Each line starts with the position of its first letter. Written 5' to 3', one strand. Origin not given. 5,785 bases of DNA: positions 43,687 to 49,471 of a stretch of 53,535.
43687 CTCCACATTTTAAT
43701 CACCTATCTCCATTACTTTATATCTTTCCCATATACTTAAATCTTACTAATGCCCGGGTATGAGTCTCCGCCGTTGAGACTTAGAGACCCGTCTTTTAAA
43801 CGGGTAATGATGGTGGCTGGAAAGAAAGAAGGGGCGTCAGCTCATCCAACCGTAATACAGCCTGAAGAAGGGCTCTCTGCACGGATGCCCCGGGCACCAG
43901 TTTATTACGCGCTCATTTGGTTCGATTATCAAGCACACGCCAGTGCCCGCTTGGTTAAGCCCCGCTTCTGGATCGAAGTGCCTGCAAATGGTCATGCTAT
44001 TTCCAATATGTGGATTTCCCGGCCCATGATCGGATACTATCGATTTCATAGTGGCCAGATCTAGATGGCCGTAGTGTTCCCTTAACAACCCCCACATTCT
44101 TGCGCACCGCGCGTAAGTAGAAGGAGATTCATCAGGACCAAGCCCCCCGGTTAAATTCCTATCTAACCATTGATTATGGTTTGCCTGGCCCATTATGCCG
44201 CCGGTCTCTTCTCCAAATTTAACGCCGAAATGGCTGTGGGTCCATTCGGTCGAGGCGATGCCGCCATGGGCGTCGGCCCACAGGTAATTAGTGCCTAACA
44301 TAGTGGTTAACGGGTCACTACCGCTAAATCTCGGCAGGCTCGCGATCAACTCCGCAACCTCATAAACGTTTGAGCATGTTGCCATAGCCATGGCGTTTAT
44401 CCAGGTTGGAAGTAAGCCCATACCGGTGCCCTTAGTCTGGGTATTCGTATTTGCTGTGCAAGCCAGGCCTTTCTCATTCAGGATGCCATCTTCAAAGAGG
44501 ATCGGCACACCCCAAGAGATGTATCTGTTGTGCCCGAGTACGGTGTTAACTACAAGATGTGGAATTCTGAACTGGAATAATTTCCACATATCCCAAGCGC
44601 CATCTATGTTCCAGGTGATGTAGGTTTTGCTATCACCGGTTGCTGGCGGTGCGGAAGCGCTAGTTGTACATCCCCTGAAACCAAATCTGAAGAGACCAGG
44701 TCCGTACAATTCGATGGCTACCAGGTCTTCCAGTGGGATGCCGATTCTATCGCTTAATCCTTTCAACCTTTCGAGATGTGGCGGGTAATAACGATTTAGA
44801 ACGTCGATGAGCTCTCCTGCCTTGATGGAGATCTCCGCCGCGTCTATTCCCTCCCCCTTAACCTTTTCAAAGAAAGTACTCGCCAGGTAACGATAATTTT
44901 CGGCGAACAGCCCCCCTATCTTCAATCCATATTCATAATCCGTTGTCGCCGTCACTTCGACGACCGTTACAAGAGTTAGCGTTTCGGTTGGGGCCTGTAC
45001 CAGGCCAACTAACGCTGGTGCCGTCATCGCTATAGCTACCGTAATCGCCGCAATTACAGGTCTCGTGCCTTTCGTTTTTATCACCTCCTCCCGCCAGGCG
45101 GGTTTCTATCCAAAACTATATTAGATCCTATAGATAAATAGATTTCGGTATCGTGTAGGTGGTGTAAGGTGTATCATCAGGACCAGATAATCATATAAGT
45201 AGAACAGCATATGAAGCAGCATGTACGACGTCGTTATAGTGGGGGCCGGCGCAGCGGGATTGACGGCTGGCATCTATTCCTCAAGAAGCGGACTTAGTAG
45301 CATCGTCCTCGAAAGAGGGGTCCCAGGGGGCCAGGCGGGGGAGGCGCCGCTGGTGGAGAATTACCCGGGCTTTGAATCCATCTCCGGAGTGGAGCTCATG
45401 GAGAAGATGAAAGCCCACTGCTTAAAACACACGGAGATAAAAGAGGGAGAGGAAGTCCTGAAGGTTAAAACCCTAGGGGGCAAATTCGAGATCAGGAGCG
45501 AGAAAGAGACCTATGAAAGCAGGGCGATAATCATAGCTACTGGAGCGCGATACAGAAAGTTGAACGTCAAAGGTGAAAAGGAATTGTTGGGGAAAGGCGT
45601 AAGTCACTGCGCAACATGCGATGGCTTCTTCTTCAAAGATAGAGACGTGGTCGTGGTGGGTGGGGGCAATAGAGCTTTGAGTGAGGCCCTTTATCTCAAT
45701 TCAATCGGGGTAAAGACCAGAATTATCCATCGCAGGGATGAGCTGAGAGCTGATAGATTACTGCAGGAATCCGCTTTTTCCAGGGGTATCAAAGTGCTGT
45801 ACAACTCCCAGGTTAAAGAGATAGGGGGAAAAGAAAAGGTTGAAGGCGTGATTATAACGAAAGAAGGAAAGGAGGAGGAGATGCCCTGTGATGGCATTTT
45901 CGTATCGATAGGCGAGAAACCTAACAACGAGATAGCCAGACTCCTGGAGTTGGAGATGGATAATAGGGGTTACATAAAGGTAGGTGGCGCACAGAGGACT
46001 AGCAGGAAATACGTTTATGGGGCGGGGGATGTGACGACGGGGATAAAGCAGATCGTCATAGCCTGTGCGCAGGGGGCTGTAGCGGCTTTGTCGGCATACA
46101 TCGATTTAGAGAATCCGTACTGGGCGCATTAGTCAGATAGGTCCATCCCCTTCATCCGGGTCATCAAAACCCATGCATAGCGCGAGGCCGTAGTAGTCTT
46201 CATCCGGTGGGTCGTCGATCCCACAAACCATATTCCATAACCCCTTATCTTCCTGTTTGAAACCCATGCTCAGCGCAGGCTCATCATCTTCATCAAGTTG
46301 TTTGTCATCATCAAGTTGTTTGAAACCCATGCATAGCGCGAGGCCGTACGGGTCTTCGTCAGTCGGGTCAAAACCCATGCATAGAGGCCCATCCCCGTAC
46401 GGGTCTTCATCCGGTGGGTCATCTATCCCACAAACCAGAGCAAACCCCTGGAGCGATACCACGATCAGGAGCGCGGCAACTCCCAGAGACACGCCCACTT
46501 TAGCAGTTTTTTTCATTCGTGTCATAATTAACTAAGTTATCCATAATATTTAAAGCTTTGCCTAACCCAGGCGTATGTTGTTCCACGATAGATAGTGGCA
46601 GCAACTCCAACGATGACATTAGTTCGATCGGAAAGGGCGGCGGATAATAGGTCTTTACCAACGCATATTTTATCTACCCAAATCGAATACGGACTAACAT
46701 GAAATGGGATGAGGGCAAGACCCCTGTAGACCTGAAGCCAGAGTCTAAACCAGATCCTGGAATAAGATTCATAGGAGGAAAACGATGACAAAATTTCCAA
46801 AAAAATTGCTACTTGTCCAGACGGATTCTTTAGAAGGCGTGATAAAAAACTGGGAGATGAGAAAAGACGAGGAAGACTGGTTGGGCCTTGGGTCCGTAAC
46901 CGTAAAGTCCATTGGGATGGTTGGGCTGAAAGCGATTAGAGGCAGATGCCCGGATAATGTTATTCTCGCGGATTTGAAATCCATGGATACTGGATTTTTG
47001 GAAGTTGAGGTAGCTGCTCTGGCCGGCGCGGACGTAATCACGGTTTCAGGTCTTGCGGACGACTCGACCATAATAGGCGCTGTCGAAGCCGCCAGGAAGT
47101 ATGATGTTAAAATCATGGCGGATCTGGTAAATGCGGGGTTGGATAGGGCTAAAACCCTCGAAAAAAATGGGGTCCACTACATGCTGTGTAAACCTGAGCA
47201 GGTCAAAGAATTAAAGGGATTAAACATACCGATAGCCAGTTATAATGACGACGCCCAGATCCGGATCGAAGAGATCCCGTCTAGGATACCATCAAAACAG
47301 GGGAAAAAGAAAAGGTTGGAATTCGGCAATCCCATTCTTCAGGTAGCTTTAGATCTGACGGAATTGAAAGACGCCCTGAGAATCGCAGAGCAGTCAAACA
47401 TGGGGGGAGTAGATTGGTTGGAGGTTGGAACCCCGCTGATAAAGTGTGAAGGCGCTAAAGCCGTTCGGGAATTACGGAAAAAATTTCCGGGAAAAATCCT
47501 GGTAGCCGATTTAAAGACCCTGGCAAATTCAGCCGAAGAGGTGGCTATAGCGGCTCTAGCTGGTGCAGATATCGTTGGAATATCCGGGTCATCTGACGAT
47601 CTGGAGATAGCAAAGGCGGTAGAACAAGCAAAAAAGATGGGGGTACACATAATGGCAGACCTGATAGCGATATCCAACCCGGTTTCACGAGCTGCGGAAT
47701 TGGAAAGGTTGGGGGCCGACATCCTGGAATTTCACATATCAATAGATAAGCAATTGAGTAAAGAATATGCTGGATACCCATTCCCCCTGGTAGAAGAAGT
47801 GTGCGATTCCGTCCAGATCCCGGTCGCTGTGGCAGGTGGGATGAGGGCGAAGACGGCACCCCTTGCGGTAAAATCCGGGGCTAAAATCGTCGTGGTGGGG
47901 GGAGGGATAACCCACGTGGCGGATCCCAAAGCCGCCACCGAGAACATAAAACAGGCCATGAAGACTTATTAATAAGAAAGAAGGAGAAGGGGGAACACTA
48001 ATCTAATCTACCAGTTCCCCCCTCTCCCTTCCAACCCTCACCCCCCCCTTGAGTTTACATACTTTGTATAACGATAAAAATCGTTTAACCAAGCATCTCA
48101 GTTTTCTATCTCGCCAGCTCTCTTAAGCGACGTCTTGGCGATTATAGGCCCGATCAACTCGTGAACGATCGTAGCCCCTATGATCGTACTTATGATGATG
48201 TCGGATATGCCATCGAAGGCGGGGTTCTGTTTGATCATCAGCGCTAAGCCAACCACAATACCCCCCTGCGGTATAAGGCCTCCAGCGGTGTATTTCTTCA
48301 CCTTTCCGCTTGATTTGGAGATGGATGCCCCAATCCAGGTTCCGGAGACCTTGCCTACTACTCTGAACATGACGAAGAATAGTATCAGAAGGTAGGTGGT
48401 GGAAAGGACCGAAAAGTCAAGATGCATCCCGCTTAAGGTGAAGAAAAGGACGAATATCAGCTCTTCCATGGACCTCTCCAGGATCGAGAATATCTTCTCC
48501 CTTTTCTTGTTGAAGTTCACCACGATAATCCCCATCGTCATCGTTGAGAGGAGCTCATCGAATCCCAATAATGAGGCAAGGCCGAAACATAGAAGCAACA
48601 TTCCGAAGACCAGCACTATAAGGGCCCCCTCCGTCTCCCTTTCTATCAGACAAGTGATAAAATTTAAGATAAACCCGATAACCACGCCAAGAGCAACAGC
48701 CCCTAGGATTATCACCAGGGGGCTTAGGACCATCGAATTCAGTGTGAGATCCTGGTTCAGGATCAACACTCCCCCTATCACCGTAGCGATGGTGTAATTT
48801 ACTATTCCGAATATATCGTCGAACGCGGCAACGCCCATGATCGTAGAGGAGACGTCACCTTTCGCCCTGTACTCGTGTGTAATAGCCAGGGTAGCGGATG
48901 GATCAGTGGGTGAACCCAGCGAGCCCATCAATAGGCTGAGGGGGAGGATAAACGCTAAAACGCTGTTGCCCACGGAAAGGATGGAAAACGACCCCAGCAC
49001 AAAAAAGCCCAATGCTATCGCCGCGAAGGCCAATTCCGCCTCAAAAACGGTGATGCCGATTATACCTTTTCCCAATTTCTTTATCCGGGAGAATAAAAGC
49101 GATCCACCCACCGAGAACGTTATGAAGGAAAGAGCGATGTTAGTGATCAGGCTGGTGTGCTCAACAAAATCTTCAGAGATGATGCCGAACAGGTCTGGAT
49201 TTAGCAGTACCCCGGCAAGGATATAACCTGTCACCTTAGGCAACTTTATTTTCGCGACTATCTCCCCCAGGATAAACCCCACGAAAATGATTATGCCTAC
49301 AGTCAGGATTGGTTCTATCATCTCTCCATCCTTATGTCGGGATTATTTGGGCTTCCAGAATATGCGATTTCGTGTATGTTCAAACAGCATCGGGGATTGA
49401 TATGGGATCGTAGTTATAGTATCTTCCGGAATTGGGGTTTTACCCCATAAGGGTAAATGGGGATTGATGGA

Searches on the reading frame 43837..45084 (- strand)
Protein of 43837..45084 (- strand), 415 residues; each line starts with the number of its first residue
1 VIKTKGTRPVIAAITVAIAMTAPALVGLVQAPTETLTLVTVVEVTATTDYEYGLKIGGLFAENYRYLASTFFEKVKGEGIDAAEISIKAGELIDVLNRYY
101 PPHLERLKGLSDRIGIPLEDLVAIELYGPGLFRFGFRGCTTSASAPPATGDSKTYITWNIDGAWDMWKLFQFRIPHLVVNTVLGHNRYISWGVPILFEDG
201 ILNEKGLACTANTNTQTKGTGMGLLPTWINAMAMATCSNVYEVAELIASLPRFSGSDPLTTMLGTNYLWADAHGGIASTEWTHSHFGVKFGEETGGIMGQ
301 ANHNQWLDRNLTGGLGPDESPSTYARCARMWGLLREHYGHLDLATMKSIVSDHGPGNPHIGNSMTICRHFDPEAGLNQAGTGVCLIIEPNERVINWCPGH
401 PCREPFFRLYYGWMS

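Call 34: search_protein_families(library=ncbifam, proteins=[window:43837-45084:-], max_evalue=1e-8)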
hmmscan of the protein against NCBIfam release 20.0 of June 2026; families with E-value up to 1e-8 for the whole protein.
window:43837-45084:- (415 aa): 1 family
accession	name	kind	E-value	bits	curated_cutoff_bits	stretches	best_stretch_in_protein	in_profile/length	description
NF040521.1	C45_proenzyme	subfamily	1.9e-30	106.3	85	1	48-393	3-312/313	C45 family autoproteolytic acyltransferase/hydrolase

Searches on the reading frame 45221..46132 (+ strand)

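Call 34: search_protein_families(library=ncbifam, proteins=[window:45221-46132:+], max_evalue=1e-8)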
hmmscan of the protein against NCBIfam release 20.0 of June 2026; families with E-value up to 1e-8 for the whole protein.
window:45221-46132:+ (303 aa): 43 families (the best 25 are shown)
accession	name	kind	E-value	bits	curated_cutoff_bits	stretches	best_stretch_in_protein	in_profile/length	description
TIGR01292.1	TRX_reduct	equivalog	4.6e-100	334.3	343.45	1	2-293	1-297/300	thioredoxin-disulfide reductase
TIGR03140.1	AhpF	equivalog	8.8e-67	225.8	502.9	1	2-294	213-510/515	alkyl hydroperoxide reductase subunit F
TIGR03143.1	AhpF_homolog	hypoth_equivalog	9.1e-66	222.6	687.65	1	1-292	4-304/555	putative alkyl hydroperoxide reductase F subunit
NF007614.0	PRK10262.1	equivalog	2.9e-49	167.9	644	1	4-293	9-311/321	thioredoxin-disulfide reductase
TIGR04018.1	Bthiol_YpdA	hypoth_equivalog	9.5e-28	96.9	339.9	1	69-278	83-295/316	YpdA family putative bacillithiol disulfide reductase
TIGR02053.1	MerA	equivalog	3.3e-27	95.6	454.45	1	87-293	117-329/465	mercury(II) reductase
TIGR01350.1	lipoamide_DH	equivalog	5.4e-24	84.7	408.8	1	59-290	98-327/461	dihydrolipoyl dehydrogenase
NF004945.0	PRK06292.2-3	equivalog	3.8e-21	75.6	494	1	88-288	118-321/457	dihydrolipoyl dehydrogenase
TIGR03385.1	CoA_CoA_reduc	equivalog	2.7e-19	69.3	578.8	1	70-279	70-290/439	CoA-disulfide reductase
NF004776.0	PRK06116.1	equivalog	3.6e-19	69.1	480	1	85-289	117-322/450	glutathione-disulfide reductase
NF004943.0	PRK06292.2-1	equivalog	5.3e-19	68.3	432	1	94-290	126-326/456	dihydrolipoyl dehydrogenase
NF004991.0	PRK06370.1-3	subfamily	4.2e-17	61.9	620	1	93-282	158-352/509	FAD-containing oxidoreductase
NF041853.1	hythiocyan_redase_MerA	equivalog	1.2e-15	57.3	650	1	93-278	115-301/440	hypothiocyanous acid reductase MerA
TIGR01421.1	gluta_reduc_1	equivalog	1.3e-15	57.6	556.15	1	89-285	119-318/450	glutathione-disulfide reductase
TIGR01424.1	gluta_reduc_2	equivalog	6.8e-15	54.6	606.05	1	89-293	120-324/446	glutathione-disulfide reductase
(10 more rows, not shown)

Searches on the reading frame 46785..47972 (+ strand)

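Call 34: search_protein_families(library=ncbifam, proteins=[window:46785-47972:+], max_evalue=1e-8)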
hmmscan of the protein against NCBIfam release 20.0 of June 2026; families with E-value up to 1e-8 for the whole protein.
window:46785-47972:+ (395 aa): 10 families
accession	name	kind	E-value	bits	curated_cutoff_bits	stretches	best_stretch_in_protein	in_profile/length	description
NF005442.0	PRK07028.1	equivalog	2.7e-98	329.4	593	2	182-394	3-212/430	bifunctional hexulose-6-phosphate synthase/ribonuclease regulator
TIGR03128.2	RuMP_HxlA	equivalog_domain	6.9e-81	270.8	200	2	185-392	1-205/205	3-hexulose-6-phosphate synthase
NF041755.1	RuMP_HxlAB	equivalog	4.9e-78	262.8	500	2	182-393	3-211/391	bifunctional 3-hexulose-6-phosphate synthase/6-phospho-3-hexuloisomerase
NF009833.0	PRK13307.1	equivalog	7e-53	179.9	274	2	171-393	162-380/392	bifunctional 5,6,7,8-tetrahydromethanopterin hydro-lyase/3-hexulose-6-phosphate synthase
NF009832.1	PRK13306.1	subfamily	3.4e-36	124.7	250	2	182-395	2-213/215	3-dehydro-L-gulonate-6-phosphate decarboxylase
NF009831.0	PRK13305.1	equivalog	2.9e-29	102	294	2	182-393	3-212/220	3-keto-L-gulonate-6-phosphate decarboxylase UlaD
NF010386.0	PRK13813.1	equivalog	6.4e-12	45.5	208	1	183-393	5-214/216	orotidine 5'-phosphate decarboxylase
NF002231.0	PRK01130.1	subfamily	4.4e-10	39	189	0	250-379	86-217/230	putative N-acetylmannosamine-6-phosphate 2-epimerase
NF001273.0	PRK00230.1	equivalog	5.2e-10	39.1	193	0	185-298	7-117/233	orotidine-5'-phosphate decarboxylase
TIGR01740.1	pyrF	equivalog_domain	4.5e-09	36.3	92.3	0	186-296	2-109/216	orotidine-5'-phosphate decarboxylase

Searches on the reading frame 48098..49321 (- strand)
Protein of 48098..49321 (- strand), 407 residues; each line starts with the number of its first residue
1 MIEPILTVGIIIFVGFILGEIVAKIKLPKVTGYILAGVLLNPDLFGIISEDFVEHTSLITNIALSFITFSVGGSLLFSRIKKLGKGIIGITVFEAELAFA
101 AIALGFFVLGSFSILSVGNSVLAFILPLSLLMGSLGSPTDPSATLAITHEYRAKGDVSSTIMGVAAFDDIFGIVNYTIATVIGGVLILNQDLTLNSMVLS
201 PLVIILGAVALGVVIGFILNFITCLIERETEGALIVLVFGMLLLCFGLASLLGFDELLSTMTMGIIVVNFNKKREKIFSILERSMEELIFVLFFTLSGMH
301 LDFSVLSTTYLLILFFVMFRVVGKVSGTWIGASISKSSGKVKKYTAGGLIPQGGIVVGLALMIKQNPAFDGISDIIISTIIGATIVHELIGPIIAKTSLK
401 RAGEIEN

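Call 34: search_protein_families(library=ncbifam, proteins=[window:48098-49321:-], max_evalue=1e-8)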
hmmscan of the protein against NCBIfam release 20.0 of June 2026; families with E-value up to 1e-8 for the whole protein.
window:48098-49321:- (407 aa): 1 family
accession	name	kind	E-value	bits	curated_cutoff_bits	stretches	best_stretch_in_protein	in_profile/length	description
TIGR00932.1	2a37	subfamily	1.6e-10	41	238.3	1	14-302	3-275/275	monovalent cation:proton antiporter-2 (CPA2) family protein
